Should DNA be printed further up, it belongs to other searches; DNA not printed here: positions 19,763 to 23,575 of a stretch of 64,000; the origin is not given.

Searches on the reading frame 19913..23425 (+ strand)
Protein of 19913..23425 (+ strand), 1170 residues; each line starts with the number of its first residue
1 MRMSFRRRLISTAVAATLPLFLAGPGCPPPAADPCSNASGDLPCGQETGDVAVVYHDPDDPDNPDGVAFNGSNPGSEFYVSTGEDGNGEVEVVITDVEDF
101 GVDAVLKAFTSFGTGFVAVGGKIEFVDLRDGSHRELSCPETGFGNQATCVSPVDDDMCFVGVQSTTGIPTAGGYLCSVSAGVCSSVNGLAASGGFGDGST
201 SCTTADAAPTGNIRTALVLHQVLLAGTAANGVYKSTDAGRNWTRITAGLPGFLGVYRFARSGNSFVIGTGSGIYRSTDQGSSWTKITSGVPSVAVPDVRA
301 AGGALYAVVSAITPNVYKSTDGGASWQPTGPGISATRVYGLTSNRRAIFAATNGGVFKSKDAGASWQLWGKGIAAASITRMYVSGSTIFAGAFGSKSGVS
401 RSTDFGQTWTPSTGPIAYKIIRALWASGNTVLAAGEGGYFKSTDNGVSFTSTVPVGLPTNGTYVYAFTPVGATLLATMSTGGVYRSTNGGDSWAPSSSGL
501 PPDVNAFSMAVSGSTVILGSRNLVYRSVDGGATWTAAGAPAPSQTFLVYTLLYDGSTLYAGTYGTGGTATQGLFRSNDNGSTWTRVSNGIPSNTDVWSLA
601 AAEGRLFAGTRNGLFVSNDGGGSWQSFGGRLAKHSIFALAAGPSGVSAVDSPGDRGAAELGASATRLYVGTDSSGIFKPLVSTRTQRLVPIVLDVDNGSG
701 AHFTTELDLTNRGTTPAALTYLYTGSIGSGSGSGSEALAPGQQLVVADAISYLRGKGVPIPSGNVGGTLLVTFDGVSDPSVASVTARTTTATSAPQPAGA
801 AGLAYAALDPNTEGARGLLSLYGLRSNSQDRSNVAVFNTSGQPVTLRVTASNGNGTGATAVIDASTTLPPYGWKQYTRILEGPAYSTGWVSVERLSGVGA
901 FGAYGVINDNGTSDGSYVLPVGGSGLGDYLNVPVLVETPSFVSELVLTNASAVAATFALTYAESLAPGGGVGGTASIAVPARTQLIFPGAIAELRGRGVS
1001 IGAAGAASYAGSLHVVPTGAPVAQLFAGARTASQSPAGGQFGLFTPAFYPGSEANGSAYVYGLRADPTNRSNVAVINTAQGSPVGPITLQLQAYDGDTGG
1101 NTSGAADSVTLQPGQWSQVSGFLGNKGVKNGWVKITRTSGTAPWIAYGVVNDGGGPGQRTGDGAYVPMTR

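Call 52: search_protein_families(library=pfam, proteins=[window:19913-23425:+], max_evalue=0.00001)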
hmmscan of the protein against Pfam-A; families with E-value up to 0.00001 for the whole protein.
window:19913-23425:+ (1170 aa): 4 families
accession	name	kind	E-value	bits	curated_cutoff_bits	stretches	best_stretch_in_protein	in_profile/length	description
PF15902.12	Sortilin-Vps10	-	8e-20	71.5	33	0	483-588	3-114/446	Sortilin, neurotensin receptor 3,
PF02012.26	BNR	-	2.1e-13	48.5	27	0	401-410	2-11/12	BNR/Asp-box repeat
PF19755.4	DUF6242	-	6.9e-12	46.1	29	0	283-366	130-217/217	Domain of unknown function (DUF6242)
PF14870.12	PSII_BNR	-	2.7e-07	30.6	27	0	234-422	86-281/303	Photosynthesis system II assembly factor YCF48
